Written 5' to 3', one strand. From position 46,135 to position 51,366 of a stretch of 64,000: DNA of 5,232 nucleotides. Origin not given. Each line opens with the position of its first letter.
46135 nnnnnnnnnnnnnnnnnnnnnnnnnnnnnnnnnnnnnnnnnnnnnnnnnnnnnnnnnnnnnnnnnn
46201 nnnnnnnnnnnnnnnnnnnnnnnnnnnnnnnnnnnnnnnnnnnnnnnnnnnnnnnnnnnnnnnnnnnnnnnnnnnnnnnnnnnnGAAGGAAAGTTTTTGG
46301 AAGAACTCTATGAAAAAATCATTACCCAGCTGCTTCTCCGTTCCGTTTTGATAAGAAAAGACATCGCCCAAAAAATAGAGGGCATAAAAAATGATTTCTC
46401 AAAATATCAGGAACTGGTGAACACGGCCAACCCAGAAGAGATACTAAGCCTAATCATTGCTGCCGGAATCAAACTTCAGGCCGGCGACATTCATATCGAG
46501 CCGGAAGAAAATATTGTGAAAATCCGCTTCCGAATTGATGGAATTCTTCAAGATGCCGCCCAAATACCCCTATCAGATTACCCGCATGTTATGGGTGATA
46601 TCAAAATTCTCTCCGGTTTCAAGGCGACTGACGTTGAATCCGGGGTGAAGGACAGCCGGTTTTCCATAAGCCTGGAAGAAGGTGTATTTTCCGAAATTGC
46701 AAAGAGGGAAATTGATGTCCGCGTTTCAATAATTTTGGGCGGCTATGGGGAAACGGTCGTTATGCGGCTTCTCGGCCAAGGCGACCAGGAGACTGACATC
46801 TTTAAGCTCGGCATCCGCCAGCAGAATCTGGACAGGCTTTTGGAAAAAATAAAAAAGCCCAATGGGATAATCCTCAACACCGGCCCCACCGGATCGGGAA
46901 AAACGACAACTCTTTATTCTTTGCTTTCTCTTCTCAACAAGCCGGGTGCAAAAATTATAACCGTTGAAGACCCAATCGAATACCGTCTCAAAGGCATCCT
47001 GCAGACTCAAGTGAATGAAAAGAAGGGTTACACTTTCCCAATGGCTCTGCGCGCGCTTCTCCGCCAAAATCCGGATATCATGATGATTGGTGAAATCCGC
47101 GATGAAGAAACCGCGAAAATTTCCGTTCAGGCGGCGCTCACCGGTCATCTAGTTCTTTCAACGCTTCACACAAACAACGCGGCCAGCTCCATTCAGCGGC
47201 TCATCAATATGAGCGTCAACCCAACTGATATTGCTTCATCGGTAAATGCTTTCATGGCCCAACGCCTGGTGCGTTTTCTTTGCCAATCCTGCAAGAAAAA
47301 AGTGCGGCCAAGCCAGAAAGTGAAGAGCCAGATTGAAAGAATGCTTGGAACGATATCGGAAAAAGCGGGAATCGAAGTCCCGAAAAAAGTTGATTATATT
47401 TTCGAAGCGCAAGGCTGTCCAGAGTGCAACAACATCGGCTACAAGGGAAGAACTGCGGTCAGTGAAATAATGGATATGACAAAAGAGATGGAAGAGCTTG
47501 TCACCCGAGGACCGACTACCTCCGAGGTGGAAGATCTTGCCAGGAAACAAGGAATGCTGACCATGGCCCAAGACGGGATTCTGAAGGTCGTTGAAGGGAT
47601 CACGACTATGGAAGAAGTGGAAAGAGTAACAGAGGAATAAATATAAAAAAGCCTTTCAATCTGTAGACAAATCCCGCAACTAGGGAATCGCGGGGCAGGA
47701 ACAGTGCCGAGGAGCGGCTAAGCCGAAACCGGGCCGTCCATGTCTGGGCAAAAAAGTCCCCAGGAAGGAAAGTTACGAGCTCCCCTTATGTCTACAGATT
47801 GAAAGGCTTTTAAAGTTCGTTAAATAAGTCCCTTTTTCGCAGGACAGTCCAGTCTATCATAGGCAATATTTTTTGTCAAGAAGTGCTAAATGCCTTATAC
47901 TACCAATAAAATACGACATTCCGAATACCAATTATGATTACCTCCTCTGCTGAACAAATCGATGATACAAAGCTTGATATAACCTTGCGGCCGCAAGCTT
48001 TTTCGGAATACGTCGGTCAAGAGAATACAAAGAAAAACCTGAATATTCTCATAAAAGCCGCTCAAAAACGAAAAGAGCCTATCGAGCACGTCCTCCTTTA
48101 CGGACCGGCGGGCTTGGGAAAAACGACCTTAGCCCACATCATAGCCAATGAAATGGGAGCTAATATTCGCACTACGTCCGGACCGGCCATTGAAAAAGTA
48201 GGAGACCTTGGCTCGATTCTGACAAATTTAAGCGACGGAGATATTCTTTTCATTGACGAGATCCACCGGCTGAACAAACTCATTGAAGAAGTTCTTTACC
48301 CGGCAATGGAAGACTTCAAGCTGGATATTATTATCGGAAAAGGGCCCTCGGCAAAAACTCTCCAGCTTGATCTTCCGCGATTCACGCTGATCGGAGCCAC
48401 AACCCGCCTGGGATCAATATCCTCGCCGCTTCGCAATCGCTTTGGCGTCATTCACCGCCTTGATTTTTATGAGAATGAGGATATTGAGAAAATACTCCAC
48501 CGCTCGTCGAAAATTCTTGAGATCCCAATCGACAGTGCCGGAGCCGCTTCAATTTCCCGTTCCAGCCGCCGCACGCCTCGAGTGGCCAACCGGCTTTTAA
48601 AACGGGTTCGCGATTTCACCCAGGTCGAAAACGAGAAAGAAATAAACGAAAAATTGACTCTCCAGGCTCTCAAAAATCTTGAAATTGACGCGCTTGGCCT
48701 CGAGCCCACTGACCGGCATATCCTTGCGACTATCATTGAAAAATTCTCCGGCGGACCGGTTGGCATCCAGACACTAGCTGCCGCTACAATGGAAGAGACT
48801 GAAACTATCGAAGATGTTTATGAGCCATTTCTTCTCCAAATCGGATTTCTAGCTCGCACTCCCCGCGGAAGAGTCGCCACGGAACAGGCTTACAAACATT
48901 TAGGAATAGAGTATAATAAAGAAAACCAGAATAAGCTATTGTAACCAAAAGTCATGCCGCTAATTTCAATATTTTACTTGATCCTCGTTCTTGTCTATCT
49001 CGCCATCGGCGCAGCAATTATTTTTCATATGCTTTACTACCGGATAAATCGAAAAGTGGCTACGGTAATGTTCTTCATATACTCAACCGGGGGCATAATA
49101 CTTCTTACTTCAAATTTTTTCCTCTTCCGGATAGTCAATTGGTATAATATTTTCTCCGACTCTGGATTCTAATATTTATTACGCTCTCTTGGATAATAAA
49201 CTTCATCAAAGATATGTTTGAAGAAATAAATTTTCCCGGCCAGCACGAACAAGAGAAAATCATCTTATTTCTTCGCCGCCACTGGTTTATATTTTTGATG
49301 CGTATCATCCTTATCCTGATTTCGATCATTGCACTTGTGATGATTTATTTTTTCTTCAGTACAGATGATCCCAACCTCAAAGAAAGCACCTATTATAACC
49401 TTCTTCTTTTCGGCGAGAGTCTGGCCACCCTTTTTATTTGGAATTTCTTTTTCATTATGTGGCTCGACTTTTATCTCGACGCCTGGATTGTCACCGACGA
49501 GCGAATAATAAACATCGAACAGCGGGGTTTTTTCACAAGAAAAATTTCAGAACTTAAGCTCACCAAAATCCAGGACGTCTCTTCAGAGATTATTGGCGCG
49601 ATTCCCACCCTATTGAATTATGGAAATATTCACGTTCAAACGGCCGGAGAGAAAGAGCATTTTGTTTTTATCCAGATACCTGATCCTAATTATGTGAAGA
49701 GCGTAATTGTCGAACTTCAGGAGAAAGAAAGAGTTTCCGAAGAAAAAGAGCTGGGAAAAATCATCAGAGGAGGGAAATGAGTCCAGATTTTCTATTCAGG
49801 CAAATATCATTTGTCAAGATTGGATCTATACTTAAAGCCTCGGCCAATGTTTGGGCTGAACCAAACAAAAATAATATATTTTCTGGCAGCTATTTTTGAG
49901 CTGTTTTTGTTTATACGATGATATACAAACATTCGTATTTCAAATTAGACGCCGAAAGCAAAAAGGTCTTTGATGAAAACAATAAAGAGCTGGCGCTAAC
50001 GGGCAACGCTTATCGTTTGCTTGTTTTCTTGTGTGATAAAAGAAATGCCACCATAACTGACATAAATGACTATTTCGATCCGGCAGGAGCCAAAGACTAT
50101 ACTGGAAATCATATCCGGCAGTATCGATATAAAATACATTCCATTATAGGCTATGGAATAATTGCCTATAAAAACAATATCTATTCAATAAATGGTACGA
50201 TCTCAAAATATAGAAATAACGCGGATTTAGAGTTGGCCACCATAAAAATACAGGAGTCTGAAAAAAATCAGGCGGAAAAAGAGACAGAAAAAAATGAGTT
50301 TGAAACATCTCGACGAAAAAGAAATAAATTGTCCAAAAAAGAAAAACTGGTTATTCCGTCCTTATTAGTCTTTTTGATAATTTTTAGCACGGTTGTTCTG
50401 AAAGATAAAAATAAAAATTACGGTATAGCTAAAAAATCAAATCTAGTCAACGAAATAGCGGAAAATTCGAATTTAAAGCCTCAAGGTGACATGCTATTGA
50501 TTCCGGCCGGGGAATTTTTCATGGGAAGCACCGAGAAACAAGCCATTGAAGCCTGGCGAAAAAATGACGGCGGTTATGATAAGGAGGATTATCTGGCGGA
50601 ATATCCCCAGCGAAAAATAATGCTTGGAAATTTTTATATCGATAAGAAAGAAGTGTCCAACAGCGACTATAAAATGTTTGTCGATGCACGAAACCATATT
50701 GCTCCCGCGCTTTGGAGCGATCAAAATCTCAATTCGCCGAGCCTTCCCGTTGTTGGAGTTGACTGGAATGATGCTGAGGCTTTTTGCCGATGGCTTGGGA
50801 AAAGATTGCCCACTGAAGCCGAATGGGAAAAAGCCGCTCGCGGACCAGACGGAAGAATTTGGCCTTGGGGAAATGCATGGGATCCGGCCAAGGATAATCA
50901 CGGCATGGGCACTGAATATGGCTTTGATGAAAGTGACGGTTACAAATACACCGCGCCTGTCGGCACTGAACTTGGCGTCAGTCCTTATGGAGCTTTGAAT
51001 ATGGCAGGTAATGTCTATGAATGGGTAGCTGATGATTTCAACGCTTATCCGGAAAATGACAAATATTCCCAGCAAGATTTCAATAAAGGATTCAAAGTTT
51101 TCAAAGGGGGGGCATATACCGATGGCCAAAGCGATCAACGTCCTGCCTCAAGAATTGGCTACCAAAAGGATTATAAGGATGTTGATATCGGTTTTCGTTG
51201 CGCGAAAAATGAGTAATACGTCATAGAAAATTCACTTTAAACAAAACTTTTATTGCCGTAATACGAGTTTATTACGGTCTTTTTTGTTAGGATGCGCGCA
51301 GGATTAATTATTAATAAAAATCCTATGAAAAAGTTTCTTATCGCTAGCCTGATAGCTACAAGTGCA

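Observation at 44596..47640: PilB/GspE ATPase composed of two complete tandem N-domain + ATPase modules, with a 59-nt perfectly identical segment across the two Walker A regions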

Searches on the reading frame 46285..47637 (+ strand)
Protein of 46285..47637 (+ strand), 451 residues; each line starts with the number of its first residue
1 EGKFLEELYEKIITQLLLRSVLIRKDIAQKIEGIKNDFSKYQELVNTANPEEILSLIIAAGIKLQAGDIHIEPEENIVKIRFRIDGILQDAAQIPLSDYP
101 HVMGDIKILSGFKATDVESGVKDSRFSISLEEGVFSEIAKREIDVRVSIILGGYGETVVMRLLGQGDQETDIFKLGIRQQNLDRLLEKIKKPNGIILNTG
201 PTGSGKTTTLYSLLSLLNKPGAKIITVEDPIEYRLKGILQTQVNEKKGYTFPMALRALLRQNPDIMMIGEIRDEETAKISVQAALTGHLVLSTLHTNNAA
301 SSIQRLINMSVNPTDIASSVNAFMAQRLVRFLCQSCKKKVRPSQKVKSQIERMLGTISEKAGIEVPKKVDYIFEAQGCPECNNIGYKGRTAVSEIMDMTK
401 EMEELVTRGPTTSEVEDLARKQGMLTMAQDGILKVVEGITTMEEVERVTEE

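Call 53: search_solved_structures(query=window:46285-47637:+, max_evalue=1e-20)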
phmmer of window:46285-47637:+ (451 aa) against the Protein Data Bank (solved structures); distinct sequences matched with E-value up to 1e-20: 21.
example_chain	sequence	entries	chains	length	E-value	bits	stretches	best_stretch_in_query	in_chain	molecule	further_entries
5zfr_A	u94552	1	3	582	1.4e-92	314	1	37-449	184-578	Type IV pilus biogenesis ATPase PilB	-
6olj_C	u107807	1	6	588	1.9e-91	310.2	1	37-449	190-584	Type IV pilus biogenesis ATPase PilB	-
5tsg_B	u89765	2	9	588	3.3e-91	309.5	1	37-449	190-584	Type IV pilus biogenesis ATPase PilB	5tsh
3jc8_Ba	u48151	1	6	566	6.4e-90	305.3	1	25-446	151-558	Type IV-A pilus assembly ATPase PilB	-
5oiu_A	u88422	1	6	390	3.6e-88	299.5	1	54-446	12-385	Type IV pilus assembly protein PilF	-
5it5_F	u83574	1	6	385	4.5e-88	299.2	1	57-446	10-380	ATP binding motif-containing protein PilF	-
6ejf_A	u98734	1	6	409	5.3e-88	298.9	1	57-446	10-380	Type IV pilus assembly protein PilF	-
6f8l_G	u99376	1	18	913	1.9e-87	297.1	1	51-446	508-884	Type IV pilus assembly protein PilF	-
4pht_A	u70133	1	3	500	5.2e-87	295.7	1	36-451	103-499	General secretory pathway protein E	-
4kss_A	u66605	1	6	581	2.3e-83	283.6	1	52-451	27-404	Type II secretion system protein E, hemolysin-coregulated protein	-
4ksr_A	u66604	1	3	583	2.3e-83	283.6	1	52-451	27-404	Type II secretion system protein E, Hemolysin-coregulated protein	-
1p9r_A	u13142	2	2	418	1.6e-82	280.8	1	44-447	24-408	General secretion pathway protein E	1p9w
8dze_A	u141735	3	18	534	2.6e-31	112.2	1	62-448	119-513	BfpD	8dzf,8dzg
2eyu_A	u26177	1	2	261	9.6e-30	107.1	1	183-329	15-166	twitching motility protein PilT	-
2ewv_A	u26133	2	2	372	1.2e-29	106.7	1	183-328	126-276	twitching motility protein PilT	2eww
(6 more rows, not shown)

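Call 57: search_protein_families(library=ncbifam, proteins=[window:46285-47637:+], max_evalue=1e-30)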
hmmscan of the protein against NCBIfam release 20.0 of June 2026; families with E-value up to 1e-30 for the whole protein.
window:46285-47637:+ (451 aa): 6 families
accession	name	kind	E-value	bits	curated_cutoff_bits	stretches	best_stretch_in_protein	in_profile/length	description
TIGR02533.1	type_II_gspE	equivalog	4.6e-128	427.9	630.25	1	52-449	111-486/486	type II secretion system ATPase GspE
TIGR02538.1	type_IV_pilB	equivalog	2.8e-125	419.1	675.65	1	53-450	184-563/564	type IV-A pilus assembly ATPase PilB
NF007755.0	PRK10436.1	equivalog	1e-105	354.1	617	1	27-449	59-459/465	type II secretion system protein GspE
NF053534.1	T4PilAsmATPsTfpB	equivalog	1.4e-101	340.7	850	1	61-449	212-582/584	type IV pilus assembly ATPase TfpB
NF041000.1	ATPase_ComGA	equivalog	5e-68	229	300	1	57-330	3-266/267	competence type IV pilus ATPase ComGA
TIGR01420.1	pilT_fam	subfamily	7.3e-49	166.8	319.1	1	57-355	5-285/343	PilT/PilU family type 4a pilus ATPase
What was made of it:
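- Tried and rejected: PilT-like identity of module B (an extension-plus-retraction fusion): rejected (calls 53, 57).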

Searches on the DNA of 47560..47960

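Call 79: search_rna_families(source=window, start=47560, end=47960, threshold=evalue, max_evalue=1, show_alignments=2)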
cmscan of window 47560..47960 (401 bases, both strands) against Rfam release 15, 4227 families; matches with E-value up to 1: 0.
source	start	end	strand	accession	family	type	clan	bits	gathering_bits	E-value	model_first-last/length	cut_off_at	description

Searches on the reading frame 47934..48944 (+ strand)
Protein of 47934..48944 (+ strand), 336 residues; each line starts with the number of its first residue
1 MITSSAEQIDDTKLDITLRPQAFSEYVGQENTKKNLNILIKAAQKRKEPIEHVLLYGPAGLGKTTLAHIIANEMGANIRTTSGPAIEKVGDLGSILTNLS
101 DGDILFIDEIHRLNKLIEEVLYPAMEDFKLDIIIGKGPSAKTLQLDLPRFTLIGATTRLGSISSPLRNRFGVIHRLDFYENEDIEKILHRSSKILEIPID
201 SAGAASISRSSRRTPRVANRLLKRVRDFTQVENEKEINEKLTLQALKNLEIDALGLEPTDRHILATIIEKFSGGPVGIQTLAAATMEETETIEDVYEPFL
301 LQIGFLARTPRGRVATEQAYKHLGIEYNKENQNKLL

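Call 9: search_protein_families(library=pfam, proteins=[window:47934-48944:+], max_evalue=0.001)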
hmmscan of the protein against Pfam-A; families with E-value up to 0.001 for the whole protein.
window:47934-48944:+ (336 aa): 14 families
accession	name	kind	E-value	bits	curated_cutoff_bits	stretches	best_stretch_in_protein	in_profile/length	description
PF05496.18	RuvB_N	-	1.1e-77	259.7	27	1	18-176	1-159/159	Holliday junction DNA helicase RuvB P-loop domain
PF17864.7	AAA_lid_4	-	2.6e-26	91.6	27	1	179-252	1-74/74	RuvB AAA lid domain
PF05491.19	RuvB_C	-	8e-25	87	24.7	1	254-323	2-71/72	RuvB C-terminal winged helix domain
PF00004.35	AAA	-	1.2e-21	78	21.2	1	53-174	1-127/131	ATPase family associated with various cellular activities (AAA)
PF07728.20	AAA_5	-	3.9e-10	40.3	22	1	52-170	1-139/139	AAA domain (dynein-related subfamily)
PF13191.12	AAA_16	-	1.7e-05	25.8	32.6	1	27-82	3-57/167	AAA ATPase domain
PF06068.19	TIP49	-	2e-05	24.4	23.8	1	25-80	25-80/347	TIP49 P-loop domain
PF13173.12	AAA_14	-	8.4e-05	23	27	1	53-134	5-95/129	AAA domain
PF01078.27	Mg_chelatase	-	0.00014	21.8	20.3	0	23-71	2-43/207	Magnesium chelatase, subunit ChlI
PF00931.28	NB-ARC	-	0.00016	21.5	23.5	0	44-73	13-41/248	NB-ARC domain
PF14532.12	Sigma54_activ_2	-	0.00019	22.1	25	1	34-122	8-90/138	Sigma-54 interaction domain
PF00308.24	Bac_DnaA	-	0.00031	21.4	23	0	23-77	7-61/162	Bacterial DnaA ATPAse domain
PF00158.32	Sigma54_activat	-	0.00036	20.7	20.2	0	34-73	6-45/168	Sigma-54 interaction domain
PF00910.28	RNA_helicase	-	0.00069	20.5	21.5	0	53-116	1-64/105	RNA helicase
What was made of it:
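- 47934..48944 (+): ruvB, the conserved downstream neighbour. Pfam RuvB_N, AAA_lid_4 and RuvB_C (call 9).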

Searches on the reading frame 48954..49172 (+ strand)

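Call 34: search_protein_families(library=pfam, proteins=[window:48954-49172:+], max_evalue=1)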
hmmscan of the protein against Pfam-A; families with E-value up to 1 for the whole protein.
window:48954-49172:+ (72 aa): 1 family
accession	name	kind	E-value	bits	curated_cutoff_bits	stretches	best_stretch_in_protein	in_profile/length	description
PF14329.11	DUF4386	-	0.018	15.3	27.6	1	7-63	48-104/210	Domain of unknown function (DUF4386)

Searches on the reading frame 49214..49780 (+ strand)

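Call 9: search_protein_families(library=pfam, proteins=[window:49214-49780:+], max_evalue=0.001)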
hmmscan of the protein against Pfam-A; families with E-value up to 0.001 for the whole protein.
window:49214-49780:+ (188 aa): 2 families
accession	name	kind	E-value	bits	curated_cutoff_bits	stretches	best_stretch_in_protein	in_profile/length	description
PF03703.20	bPH_2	-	1.9e-07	31.7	22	1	92-162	7-75/78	Bacterial PH domain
PF14470.12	bPH_3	-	0.00034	21.5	23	1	91-125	25-59/95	Bacterial PH domain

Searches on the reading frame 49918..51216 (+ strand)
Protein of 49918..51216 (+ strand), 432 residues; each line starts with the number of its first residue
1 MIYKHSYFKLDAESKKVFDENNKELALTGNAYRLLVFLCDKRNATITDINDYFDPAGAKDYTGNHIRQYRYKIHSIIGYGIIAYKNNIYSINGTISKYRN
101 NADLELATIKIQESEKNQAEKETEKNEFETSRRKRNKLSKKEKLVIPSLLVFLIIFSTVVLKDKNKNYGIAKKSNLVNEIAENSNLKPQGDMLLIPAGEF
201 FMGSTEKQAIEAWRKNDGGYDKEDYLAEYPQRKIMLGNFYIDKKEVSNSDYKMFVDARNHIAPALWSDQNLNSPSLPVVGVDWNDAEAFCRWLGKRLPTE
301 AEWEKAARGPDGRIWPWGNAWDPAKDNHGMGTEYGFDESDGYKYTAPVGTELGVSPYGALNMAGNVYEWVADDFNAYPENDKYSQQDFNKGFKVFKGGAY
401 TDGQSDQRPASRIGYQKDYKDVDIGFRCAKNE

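Call 9: search_protein_families(library=pfam, proteins=[window:49918-51216:+], max_evalue=0.001)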
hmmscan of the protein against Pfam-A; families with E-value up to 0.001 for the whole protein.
window:49918-51216:+ (432 aa): 1 family
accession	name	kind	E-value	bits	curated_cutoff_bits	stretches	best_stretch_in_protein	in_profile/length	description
PF03781.23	FGE-sulfatase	-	1.3e-55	189.3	23.3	1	190-430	3-255/255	Sulfatase-modifying factor enzyme 1-like domain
